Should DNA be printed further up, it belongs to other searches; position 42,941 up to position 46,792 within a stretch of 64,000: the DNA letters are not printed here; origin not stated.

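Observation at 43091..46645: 1184-aa single-polypeptide fusion of GltD/NfnB-like and PyrK/FNR-like modules with an uncharacterised N-terminal domain of about 250 aa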

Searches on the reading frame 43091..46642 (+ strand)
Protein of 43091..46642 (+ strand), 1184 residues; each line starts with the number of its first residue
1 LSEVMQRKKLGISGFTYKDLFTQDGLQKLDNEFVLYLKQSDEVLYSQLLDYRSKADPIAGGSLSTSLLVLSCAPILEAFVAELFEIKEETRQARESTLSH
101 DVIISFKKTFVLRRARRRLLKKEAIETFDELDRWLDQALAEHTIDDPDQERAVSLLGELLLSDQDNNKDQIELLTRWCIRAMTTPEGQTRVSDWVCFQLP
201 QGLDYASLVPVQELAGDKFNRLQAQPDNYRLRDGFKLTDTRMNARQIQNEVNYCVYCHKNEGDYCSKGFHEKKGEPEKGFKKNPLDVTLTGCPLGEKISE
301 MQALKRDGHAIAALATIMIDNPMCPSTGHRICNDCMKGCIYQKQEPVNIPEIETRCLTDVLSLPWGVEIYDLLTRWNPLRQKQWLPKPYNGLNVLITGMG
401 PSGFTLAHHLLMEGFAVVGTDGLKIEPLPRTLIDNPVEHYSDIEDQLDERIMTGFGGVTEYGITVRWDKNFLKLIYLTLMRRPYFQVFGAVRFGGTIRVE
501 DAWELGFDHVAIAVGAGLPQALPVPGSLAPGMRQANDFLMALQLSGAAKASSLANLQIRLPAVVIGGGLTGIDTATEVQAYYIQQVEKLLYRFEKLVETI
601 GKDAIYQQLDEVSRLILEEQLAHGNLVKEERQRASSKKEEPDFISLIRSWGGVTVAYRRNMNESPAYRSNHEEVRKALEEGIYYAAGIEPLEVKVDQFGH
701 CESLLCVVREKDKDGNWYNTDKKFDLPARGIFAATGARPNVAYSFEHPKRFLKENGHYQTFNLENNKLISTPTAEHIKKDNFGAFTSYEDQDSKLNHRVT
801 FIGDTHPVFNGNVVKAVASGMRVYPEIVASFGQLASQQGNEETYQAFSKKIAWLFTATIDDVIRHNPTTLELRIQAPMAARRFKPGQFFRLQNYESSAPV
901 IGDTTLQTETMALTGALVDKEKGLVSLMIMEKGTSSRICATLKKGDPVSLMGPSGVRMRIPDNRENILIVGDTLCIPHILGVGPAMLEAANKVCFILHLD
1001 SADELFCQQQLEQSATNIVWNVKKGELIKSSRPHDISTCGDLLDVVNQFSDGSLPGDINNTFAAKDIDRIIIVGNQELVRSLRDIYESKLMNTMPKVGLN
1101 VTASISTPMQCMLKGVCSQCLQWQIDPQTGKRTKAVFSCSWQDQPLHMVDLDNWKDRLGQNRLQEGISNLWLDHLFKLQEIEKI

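Call 3: search_protein_families(library=pfam, proteins=[window:43091-46642:+], max_evalue=1)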
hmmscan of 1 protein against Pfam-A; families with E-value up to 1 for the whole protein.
window:43091-46642:+ (1184 aa): 2 families
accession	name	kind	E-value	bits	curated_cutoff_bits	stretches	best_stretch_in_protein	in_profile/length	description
PF07992.20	Pyr_redox_2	-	1.5e-09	38.2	26.1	1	393-602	2-183/291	Pyridine nucleotide-disulphide oxidoreductase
PF14691.11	Fer4_20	-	0.0004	20.6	25.8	1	290-354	34-102/113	Dihydroprymidine dehydrogenase domain II, 4Fe-4S cluster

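Call 4: search_protein_families(library=ncbifam, proteins=[window:43091-46642:+], max_evalue=1)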
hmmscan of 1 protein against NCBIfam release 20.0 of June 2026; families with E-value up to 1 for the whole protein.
window:43091-46642:+ (1184 aa): 24 families
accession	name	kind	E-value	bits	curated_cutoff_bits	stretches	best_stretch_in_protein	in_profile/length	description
NF005128.0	PRK06567.1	equivalog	7.1e-191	636.6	1072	2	23-996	14-924/1031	putative bifunctional glutamate synthase subunit beta/2-polyprenylphenol hydroxylase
NF009414.0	PRK12778.1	equivalog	1.2e-31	109.8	1103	4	870-1022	15-156/752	bifunctional dihydroorotate dehydrogenase B NAD binding subunit/NADPH-dependent glutamate synthase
NF009415.0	PRK12779.1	equivalog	1.6e-25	89.2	1519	3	650-1165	470-934/944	putative bifunctional glutamate synthase subunit beta/2-polyprenylphenol hydroxylase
NF009410.0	PRK12771.1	subfamily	1.1e-20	73.8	516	2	455-741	173-384/566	NAD(P)-binding protein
TIGR01316.1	gltA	equivalog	1.8e-17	63.3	471.75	2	456-611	169-322/449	NADPH-dependent glutamate synthase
NF009413.0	PRK12775.1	equivalog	1.9e-17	62.4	1895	3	493-574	503-586/1006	putative trifunctional 2-polyprenylphenol hydroxylase/glutamate synthase subunit beta/ferritin domain-containing protein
NF004862.0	PRK06222.1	subfamily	3.6e-16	59.5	220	1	866-1026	11-160/281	sulfide/dihydroorotate dehydrogenase-like FAD/NAD-binding protein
NF009409.0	PRK12770.1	subfamily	1.4e-12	47.3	343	2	507-605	120-218/360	putative glutamate synthase subunit beta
TIGR03315.1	Se_ygfK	equivalog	1.3e-09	36.1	835.3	2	653-740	694-777/1012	putative selenate reductase subunit YgfK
TIGR01317.1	GOGAT_sm_gam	subfamily_domain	4.1e-09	35.8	447.7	2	455-587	178-311/485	glutamate synthase small subunit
NF009454.0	PRK12814.1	equivalog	3.2e-08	32.4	916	2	491-593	264-356/657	putative NADPH-dependent glutamate synthase small subunit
NF000799.0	PRK00054.1-4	equivalog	1.1e-06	27.9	314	1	869-1016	19-160/258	dihydroorotate dehydrogenase electron transfer subunit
NF000796.0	PRK00054.1-1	equivalog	7e-06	25.5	224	1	910-1018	53-143/254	dihydroorotate dehydrogenase electron transfer subunit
NF000797.0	PRK00054.1-2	equivalog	3e-05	23.4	270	1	867-1019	27-171/267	dihydroorotate dehydrogenase electron transfer subunit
NF010590.0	PRK13984.1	equivalog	3e-05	22.4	946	1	486-582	354-446/611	putative oxidoreductase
TIGR01318.1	gltD_gamma_fam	subfamily_domain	5.3e-05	22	482.95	1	652-707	308-360/467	glutamate synthase, small subunit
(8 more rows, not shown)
